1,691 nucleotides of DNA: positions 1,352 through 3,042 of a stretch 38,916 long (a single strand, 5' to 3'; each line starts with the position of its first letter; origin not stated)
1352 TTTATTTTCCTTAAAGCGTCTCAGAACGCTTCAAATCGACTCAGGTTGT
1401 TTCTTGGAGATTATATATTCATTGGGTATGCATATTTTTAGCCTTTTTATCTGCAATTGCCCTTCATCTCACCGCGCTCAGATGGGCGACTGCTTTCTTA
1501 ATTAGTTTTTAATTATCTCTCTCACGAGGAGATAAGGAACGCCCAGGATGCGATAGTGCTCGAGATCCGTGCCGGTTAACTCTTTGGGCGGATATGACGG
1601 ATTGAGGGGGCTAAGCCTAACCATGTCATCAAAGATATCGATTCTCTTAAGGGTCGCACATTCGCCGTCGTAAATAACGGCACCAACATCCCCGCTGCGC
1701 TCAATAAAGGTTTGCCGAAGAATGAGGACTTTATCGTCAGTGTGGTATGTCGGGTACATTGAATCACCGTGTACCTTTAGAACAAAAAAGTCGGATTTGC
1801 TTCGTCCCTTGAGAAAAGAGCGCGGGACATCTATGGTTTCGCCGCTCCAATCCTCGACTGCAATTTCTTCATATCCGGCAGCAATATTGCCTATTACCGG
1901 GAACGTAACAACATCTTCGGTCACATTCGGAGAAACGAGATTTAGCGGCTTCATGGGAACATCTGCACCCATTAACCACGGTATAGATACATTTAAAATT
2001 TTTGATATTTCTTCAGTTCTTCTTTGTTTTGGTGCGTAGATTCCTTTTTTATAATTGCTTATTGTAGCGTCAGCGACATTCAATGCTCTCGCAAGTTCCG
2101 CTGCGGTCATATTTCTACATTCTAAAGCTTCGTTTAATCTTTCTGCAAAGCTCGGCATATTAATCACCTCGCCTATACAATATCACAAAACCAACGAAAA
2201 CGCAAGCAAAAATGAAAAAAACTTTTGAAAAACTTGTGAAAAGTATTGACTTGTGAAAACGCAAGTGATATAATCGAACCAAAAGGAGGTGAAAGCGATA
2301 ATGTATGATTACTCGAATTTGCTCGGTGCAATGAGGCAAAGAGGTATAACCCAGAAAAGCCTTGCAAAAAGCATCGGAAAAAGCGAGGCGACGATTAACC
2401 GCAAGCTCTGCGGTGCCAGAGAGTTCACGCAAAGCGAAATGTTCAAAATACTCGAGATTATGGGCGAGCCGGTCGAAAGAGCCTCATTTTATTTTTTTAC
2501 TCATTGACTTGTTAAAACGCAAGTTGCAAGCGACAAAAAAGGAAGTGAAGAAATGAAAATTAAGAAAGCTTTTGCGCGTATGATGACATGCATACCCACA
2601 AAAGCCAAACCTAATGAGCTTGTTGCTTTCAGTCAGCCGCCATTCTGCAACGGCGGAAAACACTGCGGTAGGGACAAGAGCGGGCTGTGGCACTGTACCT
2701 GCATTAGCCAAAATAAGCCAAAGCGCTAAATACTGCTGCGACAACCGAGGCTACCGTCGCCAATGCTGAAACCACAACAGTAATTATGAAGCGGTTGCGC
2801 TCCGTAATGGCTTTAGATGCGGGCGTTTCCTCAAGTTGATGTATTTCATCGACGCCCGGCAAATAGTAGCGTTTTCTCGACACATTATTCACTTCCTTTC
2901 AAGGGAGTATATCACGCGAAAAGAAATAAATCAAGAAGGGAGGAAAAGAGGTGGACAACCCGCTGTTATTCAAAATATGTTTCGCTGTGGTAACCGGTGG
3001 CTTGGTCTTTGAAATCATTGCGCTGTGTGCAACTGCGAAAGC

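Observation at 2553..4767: Counter-oriented accessory island between cro and the early operon: Abi-alpha-like gene plus three membrane proteins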

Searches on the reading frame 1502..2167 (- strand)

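Call 3: search_protein_families(library=pfam, proteins=[window:1502-2167:-], max_evalue=1)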
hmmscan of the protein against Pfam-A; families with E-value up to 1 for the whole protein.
window:1502-2167:- (221 aa): 15 families
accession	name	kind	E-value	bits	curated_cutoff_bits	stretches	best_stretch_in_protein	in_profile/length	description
PF00717.28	Peptidase_S24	-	8.5e-21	74.3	23.3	1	90-209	1-113/116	Peptidase S24-like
PF01381.28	HTH_3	-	2.5e-09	37.5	23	1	18-65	8-55/55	Helix-turn-helix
PF12844.13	HTH_19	-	9.4e-07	29.1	30.2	1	9-66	2-59/64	Helix-turn-helix domain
PF07022.19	Phage_CI_repr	-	0.00015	22.5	22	1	9-69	4-61/65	Bacteriophage CI repressor helix-turn-helix domain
PF13443.12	HTH_26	-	0.00045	20.8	22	1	10-60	1-52/63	Cro/C1-type HTH DNA-binding domain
PF13560.12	HTH_31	-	0.01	16.5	27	1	8-61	3-57/64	Helix-turn-helix domain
PF04967.18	HTH_10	-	0.011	16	23.1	0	18-39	22-43/53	HTH DNA binding domain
PF01022.26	HTH_5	-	0.055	13.8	22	1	14-38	10-34/47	Bacterial regulatory protein, arsR family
PF08279.18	HTH_11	-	0.062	13.6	25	1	19-39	15-35/55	HTH domain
PF00196.25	GerE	-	0.079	13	23.5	1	21-44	19-42/57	Bacterial regulatory proteins, luxR family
PF13936.12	HTH_38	-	0.093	12.9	27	1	13-38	14-39/44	Helix-turn-helix domain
PF15943.11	YdaS_toxin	-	0.15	12.3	30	1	22-43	11-35/65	Bacterial toxin YdaS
PF23607.1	WZC_N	-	0.2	12.5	27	1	88-148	7-74/110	Tyrosine-protein kinase Wzc, N-terminal domain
PF12728.13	HTH_17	-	0.24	12.1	27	0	20-39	2-21/51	Helix-turn-helix domain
PF13542.12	HTH_Tnp_ISL3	-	0.24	11.3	27.4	1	15-38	22-45/51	Helix-turn-helix domain of transposase family ISL3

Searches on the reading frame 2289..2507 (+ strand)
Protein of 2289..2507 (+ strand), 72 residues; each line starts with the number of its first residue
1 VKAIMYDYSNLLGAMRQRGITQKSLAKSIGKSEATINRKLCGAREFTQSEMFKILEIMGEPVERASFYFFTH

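Call 3: search_protein_families(library=pfam, proteins=[window:2289-2507:+], max_evalue=1)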
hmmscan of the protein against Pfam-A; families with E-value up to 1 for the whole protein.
window:2289-2507:+ (72 aa): 14 families
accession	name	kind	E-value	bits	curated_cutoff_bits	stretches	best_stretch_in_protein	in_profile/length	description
PF05339.17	DUF739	-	1.7e-08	34.9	27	1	5-71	2-68/69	Protein of unknown function (DUF739)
PF01381.28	HTH_3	-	1.6e-06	28.5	23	1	15-62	5-52/55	Helix-turn-helix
PF13443.12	HTH_26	-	0.00016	22.3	22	1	11-58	2-50/63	Cro/C1-type HTH DNA-binding domain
PF13412.12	HTH_24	-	0.0034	17.4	21.9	1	18-38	16-36/48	Winged helix-turn-helix DNA-binding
PF20432.4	Xre-like-HTH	-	0.0077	16.9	25.8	1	14-40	18-44/63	Antitoxin Xre-like helix-turn-helix domain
PF17762.8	HTH_ParB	-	0.013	16.1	22.6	1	14-40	15-41/102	ParB HTH domain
PF13936.12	HTH_38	-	0.013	15.7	27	1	14-40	15-41/44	Helix-turn-helix domain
PF25213.1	HVO_A0261_N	-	0.023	15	35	1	10-43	15-48/86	HVO_A0261 N-terminal domain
PF07638.17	Sigma70_ECF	-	0.029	14.7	21.1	1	13-52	145-184/185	ECF sigma factor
PF20075.5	DUF6471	-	0.035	14.4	26.8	1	13-59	11-61/65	Domain of unknown function (DUF6471)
PF23191.1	WH_MCM3_C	-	0.041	14.5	27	1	12-60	16-63/77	MCM3-like, winged helix domain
PF13560.12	HTH_31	-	0.069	13.9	27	1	14-59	8-55/64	Helix-turn-helix domain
PF04182.18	B-block_TFIIIC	-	0.13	12.8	22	1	12-32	11-31/73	B-block binding subunit of TFIIIC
PF13730.12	HTH_36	-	0.15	12.3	25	1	17-39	20-45/55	Helix-turn-helix domain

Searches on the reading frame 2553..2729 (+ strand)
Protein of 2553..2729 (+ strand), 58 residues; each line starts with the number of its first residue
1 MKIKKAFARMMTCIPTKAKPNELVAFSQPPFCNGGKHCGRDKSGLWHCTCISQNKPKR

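Call 3: search_protein_families(library=pfam, proteins=[window:2553-2729:+], max_evalue=1)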
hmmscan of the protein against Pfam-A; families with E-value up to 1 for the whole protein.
window:2553-2729:+ (58 aa): 0 families

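Call 4: search_protein_families(library=padloc, proteins=[window:2553-2729:+], max_evalue=1)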
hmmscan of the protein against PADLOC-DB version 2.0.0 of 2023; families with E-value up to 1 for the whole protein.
window:2553-2729:+ (58 aa): 0 families

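Call 5: search_protein_families(library=phrogs, proteins=[window:2553-2729:+], max_evalue=1)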
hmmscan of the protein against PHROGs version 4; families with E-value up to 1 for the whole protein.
window:2553-2729:+ (58 aa): 0 families

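Call 69: search_protein_families(library=ncbifam, proteins=[window:2553-2729:+], max_evalue=1)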
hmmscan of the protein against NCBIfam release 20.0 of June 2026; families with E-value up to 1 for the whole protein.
window:2553-2729:+ (58 aa): 0 families

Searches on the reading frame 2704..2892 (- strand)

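Call 3: search_protein_families(library=pfam, proteins=[window:2704-2892:-], max_evalue=1)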
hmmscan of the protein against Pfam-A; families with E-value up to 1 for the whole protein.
window:2704-2892:- (62 aa): 0 families

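Call 4: search_protein_families(library=padloc, proteins=[window:2704-2892:-], max_evalue=1)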
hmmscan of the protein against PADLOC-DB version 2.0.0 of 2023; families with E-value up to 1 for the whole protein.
window:2704-2892:- (62 aa): 0 families

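Call 5: search_protein_families(library=phrogs, proteins=[window:2704-2892:-], max_evalue=1)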
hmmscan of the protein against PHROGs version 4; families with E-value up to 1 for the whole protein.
window:2704-2892:- (62 aa): 3 families
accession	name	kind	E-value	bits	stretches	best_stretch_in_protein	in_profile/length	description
phrog_22783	-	unknown function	0.093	14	1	27-56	69-98/98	-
phrog_36946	-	unknown function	0.16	13.1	1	19-55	40-76/85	-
phrog_689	-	lysis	0.2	12.9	1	27-58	56-88/91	holin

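Call 69: search_protein_families(library=ncbifam, proteins=[window:2704-2883:-], max_evalue=1)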
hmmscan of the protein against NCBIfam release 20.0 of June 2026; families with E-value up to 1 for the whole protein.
window:2704-2883:- (59 aa): 1 family
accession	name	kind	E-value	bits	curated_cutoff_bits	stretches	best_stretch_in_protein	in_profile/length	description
NF011901.0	PRK15374.1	equivalog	0.038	12.8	828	1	27-54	308-337/593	type III secretion system needle tip complex protein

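Call 84: search_protein_families(library=phrogs, proteins=[window:2707-2883:-], max_evalue=0.01)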
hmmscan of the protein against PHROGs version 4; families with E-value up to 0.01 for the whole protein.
seq(59 aa): 0 families
